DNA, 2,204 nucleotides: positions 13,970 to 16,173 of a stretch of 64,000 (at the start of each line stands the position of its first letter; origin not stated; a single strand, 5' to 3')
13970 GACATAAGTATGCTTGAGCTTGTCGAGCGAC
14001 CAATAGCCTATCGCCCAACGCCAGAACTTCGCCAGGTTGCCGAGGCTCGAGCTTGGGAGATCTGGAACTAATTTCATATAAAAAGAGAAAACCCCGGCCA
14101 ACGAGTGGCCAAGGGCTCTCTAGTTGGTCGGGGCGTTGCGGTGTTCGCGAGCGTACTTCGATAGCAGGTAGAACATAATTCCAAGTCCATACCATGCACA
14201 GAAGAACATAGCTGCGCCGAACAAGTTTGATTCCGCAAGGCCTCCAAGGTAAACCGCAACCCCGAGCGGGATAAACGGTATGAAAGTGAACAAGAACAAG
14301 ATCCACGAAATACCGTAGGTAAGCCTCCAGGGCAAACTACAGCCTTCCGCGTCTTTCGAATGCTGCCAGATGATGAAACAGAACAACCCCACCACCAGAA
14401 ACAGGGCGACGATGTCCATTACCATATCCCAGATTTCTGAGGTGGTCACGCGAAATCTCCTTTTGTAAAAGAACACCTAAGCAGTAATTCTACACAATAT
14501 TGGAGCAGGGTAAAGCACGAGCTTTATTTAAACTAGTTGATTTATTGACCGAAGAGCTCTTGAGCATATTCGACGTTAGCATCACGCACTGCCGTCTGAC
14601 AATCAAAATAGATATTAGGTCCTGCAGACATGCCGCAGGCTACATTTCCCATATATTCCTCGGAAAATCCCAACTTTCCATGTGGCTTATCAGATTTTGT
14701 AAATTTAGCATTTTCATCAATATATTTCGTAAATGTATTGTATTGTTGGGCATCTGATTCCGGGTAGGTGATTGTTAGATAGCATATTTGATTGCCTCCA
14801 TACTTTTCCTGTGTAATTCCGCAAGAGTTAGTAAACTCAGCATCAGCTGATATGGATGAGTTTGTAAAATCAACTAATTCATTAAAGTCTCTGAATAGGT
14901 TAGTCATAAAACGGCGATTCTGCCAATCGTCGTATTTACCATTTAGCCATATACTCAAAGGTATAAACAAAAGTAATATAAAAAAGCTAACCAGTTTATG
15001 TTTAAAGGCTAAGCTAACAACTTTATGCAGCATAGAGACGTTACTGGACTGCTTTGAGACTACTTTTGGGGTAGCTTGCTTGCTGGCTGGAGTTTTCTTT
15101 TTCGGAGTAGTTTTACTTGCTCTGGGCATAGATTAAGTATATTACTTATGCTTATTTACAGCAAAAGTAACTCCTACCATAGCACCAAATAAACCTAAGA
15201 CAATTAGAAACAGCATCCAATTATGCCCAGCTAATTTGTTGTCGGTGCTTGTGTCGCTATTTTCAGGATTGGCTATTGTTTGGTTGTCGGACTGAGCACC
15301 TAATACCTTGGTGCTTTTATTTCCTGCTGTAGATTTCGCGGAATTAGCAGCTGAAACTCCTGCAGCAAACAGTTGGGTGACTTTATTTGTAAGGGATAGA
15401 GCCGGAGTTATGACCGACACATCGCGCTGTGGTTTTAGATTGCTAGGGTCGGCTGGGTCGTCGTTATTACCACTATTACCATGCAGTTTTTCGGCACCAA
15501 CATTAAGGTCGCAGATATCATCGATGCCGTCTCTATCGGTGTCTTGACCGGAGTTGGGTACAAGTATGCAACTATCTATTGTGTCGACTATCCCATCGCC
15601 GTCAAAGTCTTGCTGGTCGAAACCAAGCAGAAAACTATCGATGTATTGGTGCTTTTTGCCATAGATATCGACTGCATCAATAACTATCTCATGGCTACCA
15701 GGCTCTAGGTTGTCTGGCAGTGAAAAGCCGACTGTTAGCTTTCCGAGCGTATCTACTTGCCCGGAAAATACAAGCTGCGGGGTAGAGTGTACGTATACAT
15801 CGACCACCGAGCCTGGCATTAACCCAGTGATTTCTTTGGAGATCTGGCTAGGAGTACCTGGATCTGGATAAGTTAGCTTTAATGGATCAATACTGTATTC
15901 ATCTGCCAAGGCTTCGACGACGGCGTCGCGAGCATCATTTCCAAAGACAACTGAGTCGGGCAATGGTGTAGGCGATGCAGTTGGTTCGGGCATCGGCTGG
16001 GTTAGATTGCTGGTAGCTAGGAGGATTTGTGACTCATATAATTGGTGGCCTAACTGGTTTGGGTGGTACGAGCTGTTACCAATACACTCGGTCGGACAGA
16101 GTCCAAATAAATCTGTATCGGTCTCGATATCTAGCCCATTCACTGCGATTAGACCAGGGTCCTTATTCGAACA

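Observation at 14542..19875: Minus-strand operon: ABC exporter, 982-aa surface SGNH hydrolase with Ca-binding TSP3-like repeats, and a Cys-rich anchored protein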

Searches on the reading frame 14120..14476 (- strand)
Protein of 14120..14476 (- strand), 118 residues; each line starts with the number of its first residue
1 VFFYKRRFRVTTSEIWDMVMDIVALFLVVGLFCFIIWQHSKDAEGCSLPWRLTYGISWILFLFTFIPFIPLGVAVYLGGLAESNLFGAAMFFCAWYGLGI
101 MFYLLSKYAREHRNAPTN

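Call 3: search_protein_families(library=pfam, proteins=[window:14120-14476:-], max_evalue=0.1)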
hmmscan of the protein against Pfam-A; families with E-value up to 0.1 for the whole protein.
window:14120-14476:- (118 aa): 1 family
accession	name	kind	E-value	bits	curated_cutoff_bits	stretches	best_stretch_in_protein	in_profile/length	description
PF17608.7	DUF5504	-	0.031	14.9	27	1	21-112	41-123/127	Family of unknown function (DUF5504)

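Call 4: search_protein_families(library=ncbifam, proteins=[window:14120-14476:-], max_evalue=0.1)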
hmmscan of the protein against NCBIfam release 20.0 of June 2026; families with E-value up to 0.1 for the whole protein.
window:14120-14476:- (118 aa): 2 families
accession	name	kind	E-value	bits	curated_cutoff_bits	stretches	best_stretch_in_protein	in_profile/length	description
NF050117.1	aa3_CtaC_Actin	exception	0.032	13.5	250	1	16-73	43-99/244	aa3-type cytochrome oxidase subunit II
TIGR02866.1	CoxB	equivalog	0.088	12.3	147.7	0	11-75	10-73/202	cytochrome c oxidase subunit II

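Call 62: search_protein_families(library=pfam, proteins=[window:14123-14449:-], max_evalue=5)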
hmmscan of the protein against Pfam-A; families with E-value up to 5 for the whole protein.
window:14123-14449:- (109 aa): 2 families
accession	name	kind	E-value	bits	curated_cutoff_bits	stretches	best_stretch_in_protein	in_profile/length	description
PF17608.7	DUF5504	-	0.041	14.5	27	1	12-103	41-123/127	Family of unknown function (DUF5504)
PF12420.13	DUF3671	-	1.7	8.5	34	1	13-68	165-203/223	Fam-L, Fam-M like protein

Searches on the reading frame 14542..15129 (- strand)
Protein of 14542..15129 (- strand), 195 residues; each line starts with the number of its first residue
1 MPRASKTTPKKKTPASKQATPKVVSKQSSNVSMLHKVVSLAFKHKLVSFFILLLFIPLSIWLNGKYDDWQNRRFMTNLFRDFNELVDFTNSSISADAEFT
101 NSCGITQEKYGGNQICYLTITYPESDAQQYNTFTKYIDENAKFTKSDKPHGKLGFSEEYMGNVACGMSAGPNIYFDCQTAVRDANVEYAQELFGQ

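Call 3: search_protein_families(library=pfam, proteins=[window:14542-15129:-], max_evalue=0.1)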
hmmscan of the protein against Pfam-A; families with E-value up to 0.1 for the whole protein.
window:14542-15129:- (195 aa): 0 families

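Call 4: search_protein_families(library=ncbifam, proteins=[window:14542-15129:-], max_evalue=0.1)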
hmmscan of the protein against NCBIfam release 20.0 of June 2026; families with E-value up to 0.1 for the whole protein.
window:14542-15129:- (195 aa): 0 families

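Call 10: find_homologous_proteins(query=window:14542-15129:-)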
Query window:14542-15129:- (195 aa): 1 proteins with E <= 0.001 among 129 candidates.
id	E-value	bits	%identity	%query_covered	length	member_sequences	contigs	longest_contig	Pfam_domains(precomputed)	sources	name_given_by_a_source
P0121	1.3e-128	444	100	100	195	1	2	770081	-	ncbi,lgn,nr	ncbi:hypothetical protein KC878_02255 [Candidatus Saccharibacteria bacterium]|nr:hypothetical protei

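Call 29: find_homologous_proteins(query=A2, max_evalue=0.001)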
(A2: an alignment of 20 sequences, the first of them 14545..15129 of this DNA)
Query A2 (20 sequences) (195 aa, profile of the alignment): 20 proteins with E <= 0.001 among 2379 candidates.
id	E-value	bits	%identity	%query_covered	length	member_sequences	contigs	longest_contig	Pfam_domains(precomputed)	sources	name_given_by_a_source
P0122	1.3e-47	180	-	-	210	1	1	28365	-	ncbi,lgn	-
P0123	1.9e-46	176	-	-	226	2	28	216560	-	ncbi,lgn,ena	-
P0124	1.1e-44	171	50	7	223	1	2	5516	-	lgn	-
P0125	3.1e-43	166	-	-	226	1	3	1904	-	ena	-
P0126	1.1e-41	161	-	-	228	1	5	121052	-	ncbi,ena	-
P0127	6.0e-40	155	-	-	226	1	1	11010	-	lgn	-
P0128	1.0e-38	151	-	-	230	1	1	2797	-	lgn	-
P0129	2.3e-37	147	30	28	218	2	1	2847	-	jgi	jgi:hypothetical protein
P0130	1.1e-33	135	-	-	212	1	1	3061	-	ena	-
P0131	5.9e-33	132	-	-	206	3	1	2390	-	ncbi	-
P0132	1.9e-31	128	29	25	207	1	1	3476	-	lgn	-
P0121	2.7e-31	127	100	100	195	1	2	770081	-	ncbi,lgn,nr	ncbi:hypothetical protein KC878_02255 [Candidatus Saccharibacteria bacterium]|nr:hypothetical protei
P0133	4.0e-30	123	-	-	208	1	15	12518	-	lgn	-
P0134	3.3e-29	120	-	-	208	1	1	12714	-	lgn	-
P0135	1.1e-28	119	-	-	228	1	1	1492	-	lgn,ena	-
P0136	5.4e-27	113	-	-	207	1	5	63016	-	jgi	jgi:hypothetical protein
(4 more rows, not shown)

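Call 45: predict_structure(alignment_id=A4)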
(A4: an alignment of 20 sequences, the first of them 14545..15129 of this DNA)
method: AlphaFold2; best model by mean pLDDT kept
length: 195 residues; sequences in the alignment: 20
mean_pLDDT: 63.0   pTM: 0.41
mean pLDDT of the five models: 63.0, 61.6, 61.5, 61.1, 59.3
residues with pLDDT >= 90: 15; 70-90: 42; 50-70: 97; < 50: 41
segments of 3 or more residues with pLDDT < 50: 9-14, 16-22, 109-111, 149-151, 181-195
pLDDT, mean of each block of 10 residues (from residue 1): 46 45 53 80 92 91 72 69 64 67 58 62 67 72 57 52 58 57 45 38
secondary structure, 60 per line:
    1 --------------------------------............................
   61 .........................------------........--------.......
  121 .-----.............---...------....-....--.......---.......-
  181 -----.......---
elements in order: H33-85 E98-105 E114-121 H127-139 E143-145 E152-155 H157-160 E163-169 E173-179 H186-192

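Call 48: fold_search(model_id=the predicted structure, library=pdb)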
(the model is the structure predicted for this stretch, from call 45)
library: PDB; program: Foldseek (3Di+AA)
matches with E <= 10: 353; with E <= 0.001: 0
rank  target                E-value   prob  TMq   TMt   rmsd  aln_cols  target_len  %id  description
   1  4fpw_A                1.4e-01  0.28  0.21  0.24   6.4       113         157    8  Crystal Structure of CalU16 from Micromonospora echinospora. Northeast Structural Genomics Consortium Target MiR12. (released 2012-12-12)
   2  2zce                  1.5e-01  0.38  0.22  0.18   9.2       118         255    9  Crystal structure of the catalytic domain of pyrrolysyl-tRNA synthetase in complex with pyrrolysine and an ATP analogue (released 2008-04-22)
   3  4ch6                  2.1e-01  0.51  0.24  0.19  10.1       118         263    8  Structure of pyrrolysyl-tRNA synthetase in complex with adenylated propargyloxycarbonyl lysine (released 2014-03-19)
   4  4ch5                  2.1e-01  0.44  0.23  0.18  10.0       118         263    8  Structure of pyrrolysyl-tRNA synthetase in complex with adenylated propionyl lysine (released 2014-03-19)
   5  2e3c                  2.9e-01  0.47  0.24  0.19   9.9       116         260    8  Crystal structure of the catalytic domain of pyrrolysyl-tRNA synthetase (released 2007-12-11)
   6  2luz_MODEL_1_A        3.2e-01  0.28  0.23  0.24   6.8       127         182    9  Solution NMR Structure of CalU16 from Micromonospora echinospora, Northeast Structural Genomics Consortium (NE (released 2012-10-03)
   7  4fpw_B                3.6e-01  0.21  0.23  0.26   6.1       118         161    9  Crystal Structure of CalU16 from Micromonospora echinospora. Northeast Structural Genomics Consortium Target MiR12. (released 2012-12-12)
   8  3l4g_B                3.8e-01  0.15  0.20  0.09  10.4       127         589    7  Crystal structure of Homo Sapiens cytoplasmic Phenylalanyl-tRNA synthetase (released 2010-03-09)
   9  3ig2_B                4.3e-01  0.18  0.21  0.21  10.1       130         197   11  The Crystal Structure of a Putative Phenylalanyl-tRNA synthetase (PheRS) beta chain domain from Bacteroides fragilis t (released 2009-09-01)
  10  8g5k_B                4.3e-01  0.08  0.16  0.10  14.4       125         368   12  Cryo-EM structure of the Wedge Alignment Complex (VIII) of Human Mitochondrial DNA Polymerase Gamma (released 2024-01-10)
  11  6ly3                  4.8e-01  0.18  0.21  0.17  10.3       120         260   11  PylRS C-terminus domain mutant bound with 3-Benzothienyl-L-alanine and AMPNP (released 2020-07-08)
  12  4ch4                  5.4e-01  0.30  0.24  0.19   9.9       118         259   10  Structure of pyrrolysyl-tRNA synthetase in complex with adenylated crotonyl lysine (released 2014-03-26)
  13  8vhx_F                5.4e-01  0.18  0.21  0.29   6.8        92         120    9  Cryo-EM of neck of bacteriophage Chi (released 2024-10-02)
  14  9ggc_C                6.8e-01  0.09  0.18  0.12  11.7       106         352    9  Structure of the G848S mutant of human mitochondrial DNA polymerase gamma (released 2025-04-16)
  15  11qf_B                7.7e-01  0.16  0.18  0.13   6.9        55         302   20  I-PnoMI with solubilizing mutations (released 2026-03-25)
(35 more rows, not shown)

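Call 58: find_encoding_contigs(protein=P0126, flank=6000, max_places=2)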
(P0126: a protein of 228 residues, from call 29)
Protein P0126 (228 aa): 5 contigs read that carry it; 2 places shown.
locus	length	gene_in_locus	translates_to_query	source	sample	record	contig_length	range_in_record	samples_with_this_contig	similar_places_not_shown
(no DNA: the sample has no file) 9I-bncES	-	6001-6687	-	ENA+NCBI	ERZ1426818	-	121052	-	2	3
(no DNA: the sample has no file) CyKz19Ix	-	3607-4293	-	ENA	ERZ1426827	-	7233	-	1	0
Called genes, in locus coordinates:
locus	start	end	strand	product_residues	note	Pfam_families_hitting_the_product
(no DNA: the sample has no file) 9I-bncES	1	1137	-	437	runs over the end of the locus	PF08245:Mur_ligase_M, PF02875:Mur_ligase_C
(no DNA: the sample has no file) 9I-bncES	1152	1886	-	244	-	PF12679:ABC2_membrane_2, PF12698:ABC2_membrane_3 (weak), PF12730:ABC2_membrane_4 (weak)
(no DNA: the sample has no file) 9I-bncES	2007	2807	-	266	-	PF12679:ABC2_membrane_2, PF12730:ABC2_membrane_4, PF10920:DUF2705 (weak), PF13346:ABC2_membrane_5 (weak)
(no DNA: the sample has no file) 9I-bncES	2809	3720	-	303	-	PF00005:ABC_tran, PF13304:AAA_21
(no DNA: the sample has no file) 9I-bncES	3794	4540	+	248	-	-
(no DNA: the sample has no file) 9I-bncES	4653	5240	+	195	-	-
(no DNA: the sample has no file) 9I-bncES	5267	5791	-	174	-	-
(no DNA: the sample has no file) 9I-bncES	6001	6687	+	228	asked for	-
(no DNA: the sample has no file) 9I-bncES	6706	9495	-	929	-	PF00657:Lipase_GDSL (weak), PF13472:Lipase_GDSL_2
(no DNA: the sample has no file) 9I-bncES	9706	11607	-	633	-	-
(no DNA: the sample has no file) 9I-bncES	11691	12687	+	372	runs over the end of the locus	PF00814:TsaD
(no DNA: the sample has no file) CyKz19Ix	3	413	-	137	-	?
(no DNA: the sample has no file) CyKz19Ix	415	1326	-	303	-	PF00005:ABC_tran, PF13304:AAA_21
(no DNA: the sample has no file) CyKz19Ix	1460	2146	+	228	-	-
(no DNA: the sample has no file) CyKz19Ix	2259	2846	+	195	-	-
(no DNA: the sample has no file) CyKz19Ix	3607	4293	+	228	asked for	-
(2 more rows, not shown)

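Call 59: find_encoding_contigs(protein=P0136, flank=6000, max_places=2)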
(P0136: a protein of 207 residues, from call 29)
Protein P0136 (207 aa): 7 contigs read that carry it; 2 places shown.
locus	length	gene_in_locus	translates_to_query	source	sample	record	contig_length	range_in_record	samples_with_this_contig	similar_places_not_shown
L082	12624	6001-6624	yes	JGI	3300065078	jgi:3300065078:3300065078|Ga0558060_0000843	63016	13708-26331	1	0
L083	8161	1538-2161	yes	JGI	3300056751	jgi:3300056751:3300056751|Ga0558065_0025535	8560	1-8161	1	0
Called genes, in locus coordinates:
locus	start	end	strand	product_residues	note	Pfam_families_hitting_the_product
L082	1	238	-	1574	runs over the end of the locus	PF19590:TrbL_3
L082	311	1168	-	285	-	-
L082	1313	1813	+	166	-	-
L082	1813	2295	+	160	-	PF18895:T4SS_pilin (weak)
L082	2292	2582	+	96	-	PF04956:TrbC (weak), PF18895:T4SS_pilin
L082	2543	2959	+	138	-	PF18895:T4SS_pilin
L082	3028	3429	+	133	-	PF18895:T4SS_pilin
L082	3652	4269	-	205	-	PF01797:Y1_Tnp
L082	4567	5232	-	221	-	PF00156:Pribosyltran (weak)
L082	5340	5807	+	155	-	PF17886:ArsA_HSP20 (weak), PF00011:HSP20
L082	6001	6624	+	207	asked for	-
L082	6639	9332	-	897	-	PF00657:Lipase_GDSL, PF13472:Lipase_GDSL_2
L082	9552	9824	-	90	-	-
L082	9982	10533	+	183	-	PF13302:Acetyltransf_3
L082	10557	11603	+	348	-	PF00814:TsaD, PF22521:HypF_C_2 (weak)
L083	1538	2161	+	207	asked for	-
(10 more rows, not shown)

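Call 60: find_encoding_contigs(protein=P0133, flank=6000, max_places=2)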
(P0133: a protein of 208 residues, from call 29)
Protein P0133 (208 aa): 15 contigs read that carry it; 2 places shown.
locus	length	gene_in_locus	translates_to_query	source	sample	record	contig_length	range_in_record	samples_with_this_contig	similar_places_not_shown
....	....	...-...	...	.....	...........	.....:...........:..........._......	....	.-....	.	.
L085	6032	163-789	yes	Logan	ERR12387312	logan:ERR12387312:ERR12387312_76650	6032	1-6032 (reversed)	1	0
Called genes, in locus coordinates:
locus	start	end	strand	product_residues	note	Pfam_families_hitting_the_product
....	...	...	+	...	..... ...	-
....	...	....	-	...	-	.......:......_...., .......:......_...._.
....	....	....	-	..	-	-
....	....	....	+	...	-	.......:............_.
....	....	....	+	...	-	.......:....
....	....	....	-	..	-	-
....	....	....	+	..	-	-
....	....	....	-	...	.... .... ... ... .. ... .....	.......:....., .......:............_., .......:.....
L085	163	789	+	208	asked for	-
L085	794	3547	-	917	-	PF00657:Lipase_GDSL, PF13472:Lipase_GDSL_2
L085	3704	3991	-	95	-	-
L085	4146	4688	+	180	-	PF13302:Acetyltransf_3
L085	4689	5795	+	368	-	PF00814:TsaD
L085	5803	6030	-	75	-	?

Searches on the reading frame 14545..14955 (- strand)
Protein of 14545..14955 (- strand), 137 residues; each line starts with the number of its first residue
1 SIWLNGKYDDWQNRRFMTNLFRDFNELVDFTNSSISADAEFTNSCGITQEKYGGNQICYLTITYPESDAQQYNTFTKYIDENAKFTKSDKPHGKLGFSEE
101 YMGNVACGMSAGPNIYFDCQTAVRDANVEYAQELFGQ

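Call 62: search_protein_families(library=pfam, proteins=[window:14545-14955:-], max_evalue=5)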
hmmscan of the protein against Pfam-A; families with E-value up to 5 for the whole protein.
window:14545-14955:- (137 aa): 0 families

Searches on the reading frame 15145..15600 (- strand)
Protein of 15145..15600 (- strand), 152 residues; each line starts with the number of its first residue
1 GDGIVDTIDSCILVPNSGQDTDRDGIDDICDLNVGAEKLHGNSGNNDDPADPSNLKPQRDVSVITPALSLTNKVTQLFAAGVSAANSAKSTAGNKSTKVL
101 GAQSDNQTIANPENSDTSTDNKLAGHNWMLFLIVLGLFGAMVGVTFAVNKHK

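Call 62: search_protein_families(library=pfam, proteins=[window:15145-15600:-], max_evalue=5)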
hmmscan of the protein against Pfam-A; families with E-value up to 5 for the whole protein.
window:15145-15600:- (152 aa): 1 family
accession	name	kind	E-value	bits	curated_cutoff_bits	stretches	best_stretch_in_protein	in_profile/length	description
PF02412.23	TSP_3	-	0.043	14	25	1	1-19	18-36/36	Thrombospondin type 3 repeat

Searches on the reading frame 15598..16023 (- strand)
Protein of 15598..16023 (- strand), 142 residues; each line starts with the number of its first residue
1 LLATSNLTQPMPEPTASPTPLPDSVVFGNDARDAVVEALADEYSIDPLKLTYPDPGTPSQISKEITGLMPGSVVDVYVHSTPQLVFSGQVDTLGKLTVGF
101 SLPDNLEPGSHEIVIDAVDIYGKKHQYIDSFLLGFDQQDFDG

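Call 62: search_protein_families(library=pfam, proteins=[window:15598-16023:-], max_evalue=5)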
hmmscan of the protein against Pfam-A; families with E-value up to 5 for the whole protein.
window:15598-16023:- (142 aa): 2 families
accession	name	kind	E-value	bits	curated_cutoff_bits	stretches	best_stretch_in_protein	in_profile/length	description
PF19077.6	Big_13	-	0.054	14.4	27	1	69-126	36-92/102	Bacterial Ig-like domain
PF08111.16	Pea-VEAacid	-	0.16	12.8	25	1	68-78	3-13/15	Pea-VEAacid family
